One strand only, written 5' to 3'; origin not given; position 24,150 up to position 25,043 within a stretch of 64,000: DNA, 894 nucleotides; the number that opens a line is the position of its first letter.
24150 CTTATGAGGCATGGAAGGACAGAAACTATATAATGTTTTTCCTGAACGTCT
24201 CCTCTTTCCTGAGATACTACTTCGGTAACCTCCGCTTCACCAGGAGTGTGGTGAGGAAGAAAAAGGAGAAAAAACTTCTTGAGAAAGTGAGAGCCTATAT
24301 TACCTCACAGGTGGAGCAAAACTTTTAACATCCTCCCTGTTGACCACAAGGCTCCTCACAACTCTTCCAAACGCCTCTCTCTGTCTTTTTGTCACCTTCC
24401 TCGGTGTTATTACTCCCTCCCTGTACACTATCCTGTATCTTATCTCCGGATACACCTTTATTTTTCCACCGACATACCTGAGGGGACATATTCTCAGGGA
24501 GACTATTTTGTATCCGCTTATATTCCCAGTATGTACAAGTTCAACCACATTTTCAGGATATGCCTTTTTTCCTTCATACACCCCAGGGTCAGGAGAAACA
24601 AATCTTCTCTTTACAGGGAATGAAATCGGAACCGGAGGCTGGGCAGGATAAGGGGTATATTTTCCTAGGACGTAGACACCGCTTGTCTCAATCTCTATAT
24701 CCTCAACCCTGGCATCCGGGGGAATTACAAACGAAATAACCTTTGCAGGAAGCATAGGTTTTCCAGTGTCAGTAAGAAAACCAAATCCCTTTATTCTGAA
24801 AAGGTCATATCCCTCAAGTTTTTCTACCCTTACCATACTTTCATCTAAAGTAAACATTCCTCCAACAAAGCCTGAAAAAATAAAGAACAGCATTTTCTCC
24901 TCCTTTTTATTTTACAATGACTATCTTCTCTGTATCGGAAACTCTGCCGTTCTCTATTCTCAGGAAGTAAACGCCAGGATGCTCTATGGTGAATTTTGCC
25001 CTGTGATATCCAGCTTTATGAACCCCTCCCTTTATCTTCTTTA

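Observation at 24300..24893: Split zymogen? C25 propeptide-like domain encoded as a separate downstream gene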

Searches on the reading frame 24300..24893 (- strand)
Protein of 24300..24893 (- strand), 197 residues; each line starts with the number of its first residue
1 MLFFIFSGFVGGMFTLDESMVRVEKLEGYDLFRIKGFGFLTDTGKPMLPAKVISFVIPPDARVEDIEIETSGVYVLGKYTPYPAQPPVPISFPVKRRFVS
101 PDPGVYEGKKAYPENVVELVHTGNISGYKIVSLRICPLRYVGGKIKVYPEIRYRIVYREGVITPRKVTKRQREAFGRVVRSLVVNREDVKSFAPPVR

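Call 3: search_protein_families(library=pfam, proteins=[window:24300-24893:-], max_evalue=1)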
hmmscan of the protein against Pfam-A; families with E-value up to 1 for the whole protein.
window:24300-24893:- (197 aa): 1 family
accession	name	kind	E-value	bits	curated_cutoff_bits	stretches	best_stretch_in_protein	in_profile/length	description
PF08126.16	Propeptide_C25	-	0.00016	21.3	22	1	38-189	52-200/205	Propeptide_C25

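Call 4: search_protein_families(library=ncbifam, proteins=[window:24300-24893:-], max_evalue=1)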
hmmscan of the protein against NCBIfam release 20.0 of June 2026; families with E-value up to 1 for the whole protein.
window:24300-24893:- (197 aa): 0 families

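Call 5: find_homologous_proteins(query=window:24300-24893:-, max_evalue=0.001)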
Query window:24300-24893:- (197 aa): 2 proteins with E <= 0.001 among 63 candidates.
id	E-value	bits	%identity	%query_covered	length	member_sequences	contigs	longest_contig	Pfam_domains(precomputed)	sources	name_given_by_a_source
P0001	1.7e-123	427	99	100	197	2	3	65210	-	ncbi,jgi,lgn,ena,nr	ncbi:hypothetical protein DRQ18_00320 [bacterium]|nr:MAG: hypothetical protein DRQ18_00320 [bacteriu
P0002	1.1e-94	333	76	100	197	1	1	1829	PF08126.17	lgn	-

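Call 6: search_solved_structures(query=window:24300-24893:-, max_evalue=10, show_alignments=2)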
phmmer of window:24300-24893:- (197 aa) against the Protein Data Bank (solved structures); distinct sequences matched with E-value up to 10: 1.
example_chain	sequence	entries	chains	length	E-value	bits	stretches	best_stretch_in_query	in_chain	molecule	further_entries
1sul_A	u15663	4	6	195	0.7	12.5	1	166-192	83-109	GTP-binding protein YsxC | Probable GTP-binding protein EngB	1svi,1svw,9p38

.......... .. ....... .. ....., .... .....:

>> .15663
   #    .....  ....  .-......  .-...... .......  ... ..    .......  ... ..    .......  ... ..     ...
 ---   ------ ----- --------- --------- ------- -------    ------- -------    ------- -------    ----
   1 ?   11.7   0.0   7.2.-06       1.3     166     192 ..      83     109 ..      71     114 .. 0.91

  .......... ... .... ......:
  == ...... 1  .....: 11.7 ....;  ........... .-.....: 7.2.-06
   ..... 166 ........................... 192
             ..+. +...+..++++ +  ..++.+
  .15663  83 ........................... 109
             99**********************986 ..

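Call 8: find_encoding_contigs(protein=P0002, flank=10000)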
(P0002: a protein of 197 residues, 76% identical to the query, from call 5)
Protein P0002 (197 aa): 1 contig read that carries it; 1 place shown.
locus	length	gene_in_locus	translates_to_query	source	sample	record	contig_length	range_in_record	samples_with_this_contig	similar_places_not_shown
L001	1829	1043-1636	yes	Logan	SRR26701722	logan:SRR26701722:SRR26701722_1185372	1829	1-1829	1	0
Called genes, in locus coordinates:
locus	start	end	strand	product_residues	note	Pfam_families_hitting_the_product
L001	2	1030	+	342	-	?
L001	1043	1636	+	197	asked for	PF08126:Propeptide_C25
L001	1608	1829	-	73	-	?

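Call 15: predict_structure(protein=window:24300-24893:-)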
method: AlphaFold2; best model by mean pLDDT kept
length: 197 residues; sequences in the alignment: 1
mean_pLDDT: 35.4   pTM: 0.33
mean pLDDT of the five models: 35.4, 35.0, 33.1, 31.9, 27.4
residues with pLDDT >= 90: 0; 70-90: 0; 50-70: 18; < 50: 179
segments of 3 or more residues with pLDDT < 50: 1-50, 67-128, 137-197
pLDDT, mean of each block of 10 residues (from residue 1): 20 28 30 33 34 52 48 29 32 32 30 42 47 48 39 37 34 38 28 26
secondary structure, 60 per line:
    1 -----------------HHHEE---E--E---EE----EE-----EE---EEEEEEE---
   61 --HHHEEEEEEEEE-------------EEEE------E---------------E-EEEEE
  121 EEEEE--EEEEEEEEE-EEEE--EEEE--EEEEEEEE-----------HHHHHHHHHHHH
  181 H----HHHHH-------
elements in order: E51-57 E66-74 E88-91 E116-125 E128-136 E138-141 E144-147 E150-157 H169-181 H186-190

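Call 18: search_protein_representatives(protein=window:24300-24893:-)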
Query: 197 residues. Proteins with E-value up to 0.001 (for the whole library): 2554; up to 1e-10: 737; up to 1e-30: 11. The best 150 are listed.
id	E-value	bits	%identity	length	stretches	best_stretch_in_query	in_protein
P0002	3.6e-95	333.4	76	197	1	1-197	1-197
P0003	1.8e-36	141.7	38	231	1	4-196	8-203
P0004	1.2e-33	132.6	41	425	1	21-195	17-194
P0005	1.4e-33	132.4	36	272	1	14-196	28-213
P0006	4.2e-32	127.5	37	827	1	10-197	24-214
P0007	4.9e-32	127.3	38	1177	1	5-197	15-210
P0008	5.0e-32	127.3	38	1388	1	7-197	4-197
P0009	7.1e-32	126.8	41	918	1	21-197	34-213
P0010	2.5e-31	125.0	36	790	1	5-196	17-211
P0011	3.7e-31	124.4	38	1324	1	6-196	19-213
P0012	4.9e-31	124.0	39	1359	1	6-194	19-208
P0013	2.3e-30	121.9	35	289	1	3-196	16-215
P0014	2.3e-30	121.8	40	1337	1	21-194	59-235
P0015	4.7e-30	120.8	35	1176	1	6-197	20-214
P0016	6.4e-30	120.4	34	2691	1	10-196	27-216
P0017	8.4e-30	120.0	35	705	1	10-197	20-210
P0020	2.4e-29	118.5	38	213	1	13-196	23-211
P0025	1.9e-28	115.6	38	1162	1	20-196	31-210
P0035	6.6e-27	110.6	36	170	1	33-197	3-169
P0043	6.1e-26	107.4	34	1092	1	6-196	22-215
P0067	6.5e-24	100.8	35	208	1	5-197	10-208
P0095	5.7e-22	94.4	40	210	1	42-194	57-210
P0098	7.8e-22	94.0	33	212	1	14-197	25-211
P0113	2.5e-20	89.1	36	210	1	15-194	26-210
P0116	4.0e-20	88.4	31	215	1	3-192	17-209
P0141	2.3e-19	86.0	31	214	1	17-196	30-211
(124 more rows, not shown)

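Call 21: find_homologous_proteins(query=A1, max_evalue=1e-10)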
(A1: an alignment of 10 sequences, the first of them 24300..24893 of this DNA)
Query A1 (10 sequences) (197 aa, profile of the alignment): 4 proteins with E <= 1e-10 among 1555 candidates.
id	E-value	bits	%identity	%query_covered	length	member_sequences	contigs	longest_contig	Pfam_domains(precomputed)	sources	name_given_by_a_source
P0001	2.0e-76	274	99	100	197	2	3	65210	-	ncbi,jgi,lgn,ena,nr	ncbi:hypothetical protein DRQ18_00320 [bacterium]|nr:MAG: hypothetical protein DRQ18_00320 [bacteriu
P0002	3.6e-74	267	76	100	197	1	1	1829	PF08126.17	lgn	-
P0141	4.8e-74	266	29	98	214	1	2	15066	PF08126.17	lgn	-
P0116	1.3e-70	255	29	94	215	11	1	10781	-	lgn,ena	-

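Call 23: find_encoding_contigs(protein=P0141, flank=10000, max_places=3)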
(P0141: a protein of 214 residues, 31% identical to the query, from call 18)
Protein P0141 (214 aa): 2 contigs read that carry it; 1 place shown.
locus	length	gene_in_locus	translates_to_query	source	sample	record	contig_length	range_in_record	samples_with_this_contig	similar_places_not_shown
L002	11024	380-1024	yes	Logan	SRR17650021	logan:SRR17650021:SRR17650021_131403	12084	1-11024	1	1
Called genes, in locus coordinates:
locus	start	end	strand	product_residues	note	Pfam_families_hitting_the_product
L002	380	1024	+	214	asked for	PF08126:Propeptide_C25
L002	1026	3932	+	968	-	PF18962:Por_Secre_tail (faint), PF01364:Peptidase_C25, PF13860:FlgD_ig (weak)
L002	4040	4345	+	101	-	-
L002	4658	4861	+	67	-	-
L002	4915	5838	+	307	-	PF18742:DpnII-MboI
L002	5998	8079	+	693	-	PF13588:HSDR_N_2, PF02384:N6_Mtase, PF07669:Eco57I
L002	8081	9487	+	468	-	-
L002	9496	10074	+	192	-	-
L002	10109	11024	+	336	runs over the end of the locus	PF28530:DUF8426, PF04471:Mrr_cat, PF22722:NA-iREase1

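Call 24: find_encoding_contigs(protein=P0116, flank=10000, max_places=3)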
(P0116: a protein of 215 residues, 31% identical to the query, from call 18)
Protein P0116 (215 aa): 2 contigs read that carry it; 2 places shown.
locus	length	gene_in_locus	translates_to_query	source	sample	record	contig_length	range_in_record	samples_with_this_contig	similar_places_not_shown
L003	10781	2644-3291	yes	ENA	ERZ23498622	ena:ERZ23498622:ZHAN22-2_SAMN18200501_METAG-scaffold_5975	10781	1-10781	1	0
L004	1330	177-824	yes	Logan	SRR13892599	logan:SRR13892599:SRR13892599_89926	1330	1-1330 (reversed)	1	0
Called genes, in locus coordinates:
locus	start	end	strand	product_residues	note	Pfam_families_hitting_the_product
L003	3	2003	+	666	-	?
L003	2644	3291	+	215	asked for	-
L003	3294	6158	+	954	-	PF07705:CARDB, PF01364:Peptidase_C25, PF18962:Por_Secre_tail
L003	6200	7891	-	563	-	PF01048:PNP_UDP_1 (faint), PF20903:SPL, PF04055:Radical_SAM (faint)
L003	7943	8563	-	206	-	PF08643:DUF1776 (weak), PF00106:adh_short, PF13561:adh_short_C2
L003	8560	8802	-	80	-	PF12646:DUF3783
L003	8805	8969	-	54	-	PF14716:HHH_8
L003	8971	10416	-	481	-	PF07969:Amidohydro_3, PF01979:Amidohydro_1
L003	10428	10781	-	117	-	?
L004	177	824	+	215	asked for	-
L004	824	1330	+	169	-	?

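Call 29: find_related_loci(query=A2, collection=genome_contigs, flank=8000)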
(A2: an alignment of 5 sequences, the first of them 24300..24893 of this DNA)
Query A2 (197 aa) in genome_contigs; peptide patterns used: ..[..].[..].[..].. (x = any residue, [..] = any of these).
15 stretches matched a pattern; 5 encode a relative of the query (tblastn E <= 1e-3); 5 distinct loci.
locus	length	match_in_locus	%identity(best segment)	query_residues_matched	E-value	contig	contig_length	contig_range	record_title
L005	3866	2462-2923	37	42-194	4e-27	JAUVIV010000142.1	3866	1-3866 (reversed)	MAG: bacterium isolate CSMAG_437 CSMAG_437_k127_5338169_length_3866_cov_21.1744, whole genome shotgun sequence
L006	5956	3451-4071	33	1-189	3e-26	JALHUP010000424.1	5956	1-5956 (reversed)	MAG: Candidatus Zixiibacteriota bacterium isolate PFL53 seq_4333594, whole genome shotgun sequence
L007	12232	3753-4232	37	39-194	3e-23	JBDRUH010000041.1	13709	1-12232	MAG: candidate division WOR-3 bacterium isolate JZ-2_201705_bins_136 JZ-2_201705_bins_136_scaffold_41, whole genome shot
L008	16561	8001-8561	32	7-185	2e-22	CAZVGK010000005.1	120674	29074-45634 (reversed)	MAG TPA_asm: uncultured Gemmatimonadota bacterium isolate binchicken_co211_282 genome assembly, contig: NODE_46_length_1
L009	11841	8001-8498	31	24-185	7e-21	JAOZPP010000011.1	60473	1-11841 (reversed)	MAG: bacterium isolate GMC4.metabat2.244 GMC4_189_length_60473_cov_21.161409, whole genome shotgun sequence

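Call 39: find_homologous_proteins(query=A3, max_evalue=0.001)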
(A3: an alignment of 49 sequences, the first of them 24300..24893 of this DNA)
Query A3 (49 sequences) (197 aa, profile of the alignment): 7 proteins with E <= 0.001 among 1972 candidates.
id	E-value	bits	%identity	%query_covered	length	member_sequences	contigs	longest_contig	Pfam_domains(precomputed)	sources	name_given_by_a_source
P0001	4.6e-66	240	99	100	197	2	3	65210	-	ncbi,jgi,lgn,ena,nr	ncbi:hypothetical protein DRQ18_00320 [bacterium]|nr:MAG: hypothetical protein DRQ18_00320 [bacteriu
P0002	1.8e-64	235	76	100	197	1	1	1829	PF08126.17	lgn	-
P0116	1.7e-52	196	29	94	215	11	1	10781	-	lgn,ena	-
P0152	2.1e-49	186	29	96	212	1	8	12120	PF08126.17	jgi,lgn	-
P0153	3.1e-40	156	36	75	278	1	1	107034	PF08126.17,PF01364.25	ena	-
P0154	2.1e-12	65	36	37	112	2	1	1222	-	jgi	-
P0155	1.1e-6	46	24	46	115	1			-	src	-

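Call 40: find_related_loci(query=A2, collection=metagenome_contigs, flank=6000)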
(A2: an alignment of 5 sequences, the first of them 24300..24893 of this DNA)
Query A2 (197 aa) in metagenome_contigs; peptide patterns used: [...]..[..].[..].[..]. (x = any residue, [..] = any of these).
337 stretches matched a pattern; 33 encode a relative of the query (tblastn E <= 1e-3); 33 distinct loci.
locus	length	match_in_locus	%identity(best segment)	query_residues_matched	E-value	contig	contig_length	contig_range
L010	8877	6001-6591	99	1-197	1e-125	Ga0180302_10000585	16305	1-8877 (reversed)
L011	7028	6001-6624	30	2-195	2e-29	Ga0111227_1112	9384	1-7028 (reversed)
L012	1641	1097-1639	35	11-185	3e-28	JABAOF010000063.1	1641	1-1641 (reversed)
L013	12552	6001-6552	30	14-189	3e-27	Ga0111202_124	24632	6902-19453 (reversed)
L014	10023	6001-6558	32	14-196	3e-26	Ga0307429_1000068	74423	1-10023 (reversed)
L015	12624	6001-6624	34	1-190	9e-26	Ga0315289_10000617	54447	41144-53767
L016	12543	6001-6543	31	15-189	2e-25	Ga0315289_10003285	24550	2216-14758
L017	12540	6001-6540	32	14-189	6e-24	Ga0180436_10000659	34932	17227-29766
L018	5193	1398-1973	29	6-194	8e-22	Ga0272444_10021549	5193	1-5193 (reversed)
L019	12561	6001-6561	32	7-185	1e-21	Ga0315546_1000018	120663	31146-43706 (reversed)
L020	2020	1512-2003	32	1-157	3e-20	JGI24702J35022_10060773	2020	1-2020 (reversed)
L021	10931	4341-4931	29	10-197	2e-19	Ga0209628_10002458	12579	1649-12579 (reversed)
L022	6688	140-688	26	15-189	2e-17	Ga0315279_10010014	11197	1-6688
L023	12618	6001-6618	25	2-192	3e-17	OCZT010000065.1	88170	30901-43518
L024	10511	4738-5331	26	7-197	5e-17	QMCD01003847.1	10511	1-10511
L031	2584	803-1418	32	2-197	2e-15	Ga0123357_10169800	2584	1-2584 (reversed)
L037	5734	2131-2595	29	1-139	8e-8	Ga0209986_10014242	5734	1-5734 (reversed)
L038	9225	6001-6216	38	20-89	1e-6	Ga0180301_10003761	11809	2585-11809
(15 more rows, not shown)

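Call 43: find_encoding_contigs(protein=P0152, flank=8000, max_places=4)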
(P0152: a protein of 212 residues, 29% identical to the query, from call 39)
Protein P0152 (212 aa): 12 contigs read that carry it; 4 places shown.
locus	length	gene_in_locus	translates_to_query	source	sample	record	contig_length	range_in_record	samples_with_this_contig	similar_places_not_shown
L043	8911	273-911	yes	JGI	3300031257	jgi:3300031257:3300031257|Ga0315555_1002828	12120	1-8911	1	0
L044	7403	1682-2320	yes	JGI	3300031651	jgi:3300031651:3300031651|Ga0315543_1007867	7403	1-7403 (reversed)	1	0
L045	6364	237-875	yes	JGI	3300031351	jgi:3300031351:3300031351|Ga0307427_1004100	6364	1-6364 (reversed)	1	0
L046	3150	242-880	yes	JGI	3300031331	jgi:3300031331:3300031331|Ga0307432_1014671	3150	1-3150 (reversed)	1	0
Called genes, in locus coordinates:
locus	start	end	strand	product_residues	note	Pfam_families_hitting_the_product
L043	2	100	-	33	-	?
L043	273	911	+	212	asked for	PF08126:Propeptide_C25 (faint)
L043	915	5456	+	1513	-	PF07705:CARDB, PF01364:Peptidase_C25, PF18962:Por_Secre_tail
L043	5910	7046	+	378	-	PF00696:AA_kinase, PF01472:PUA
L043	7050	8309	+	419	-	PF00171:Aldedh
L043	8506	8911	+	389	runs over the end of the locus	PF00285:Citrate_synt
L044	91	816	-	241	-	-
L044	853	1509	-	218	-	PF16264:SatD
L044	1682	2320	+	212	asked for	PF08126:Propeptide_C25 (faint)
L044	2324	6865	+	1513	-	PF07705:CARDB, PF01364:Peptidase_C25, PF18962:Por_Secre_tail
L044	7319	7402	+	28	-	?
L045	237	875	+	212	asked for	PF08126:Propeptide_C25 (faint)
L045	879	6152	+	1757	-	PF07705:CARDB, PF21633:MOV-10_Ig-like (faint), PF07705:CARDB, PF01364:Peptidase_C25, PF18962:Por_Secre_tail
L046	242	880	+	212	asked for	PF08126:Propeptide_C25 (faint)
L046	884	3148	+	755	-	?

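Call 44: find_encoding_contigs(protein=P0001, flank=3000, max_places=4)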
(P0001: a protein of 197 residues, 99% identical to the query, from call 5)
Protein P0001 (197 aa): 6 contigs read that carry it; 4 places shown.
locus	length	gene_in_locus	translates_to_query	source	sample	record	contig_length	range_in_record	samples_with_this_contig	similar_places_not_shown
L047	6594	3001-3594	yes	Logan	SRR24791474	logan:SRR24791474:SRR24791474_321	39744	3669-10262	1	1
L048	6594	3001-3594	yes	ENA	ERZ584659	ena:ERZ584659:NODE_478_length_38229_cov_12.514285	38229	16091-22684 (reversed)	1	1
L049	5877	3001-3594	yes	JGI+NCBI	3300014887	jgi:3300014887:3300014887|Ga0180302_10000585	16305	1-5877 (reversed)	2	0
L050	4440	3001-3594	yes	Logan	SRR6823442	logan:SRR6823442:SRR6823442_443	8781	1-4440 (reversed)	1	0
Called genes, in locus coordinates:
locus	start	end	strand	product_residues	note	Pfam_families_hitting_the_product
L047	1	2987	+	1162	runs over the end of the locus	PF00431:CUB (faint), PF07705:CARDB, PF01364:Peptidase_C25, PF18962:Por_Secre_tail (weak)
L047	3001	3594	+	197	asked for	-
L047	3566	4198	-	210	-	-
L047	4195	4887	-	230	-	-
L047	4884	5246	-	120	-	PF01809:YidD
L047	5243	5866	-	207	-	-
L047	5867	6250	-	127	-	-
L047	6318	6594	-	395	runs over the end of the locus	PF04922:DIE2_ALG10 (weak)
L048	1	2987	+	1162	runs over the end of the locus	PF00431:CUB (faint), PF07705:CARDB, PF01364:Peptidase_C25, PF18962:Por_Secre_tail (weak)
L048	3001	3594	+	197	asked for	-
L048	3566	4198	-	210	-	-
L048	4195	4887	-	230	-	-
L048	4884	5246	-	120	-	PF01809:YidD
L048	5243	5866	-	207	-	-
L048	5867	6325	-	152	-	-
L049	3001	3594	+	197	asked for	-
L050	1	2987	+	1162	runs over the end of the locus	PF00431:CUB (faint), PF07705:CARDB, PF01364:Peptidase_C25, PF18962:Por_Secre_tail (weak)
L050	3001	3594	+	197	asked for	-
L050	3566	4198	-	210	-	-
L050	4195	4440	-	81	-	?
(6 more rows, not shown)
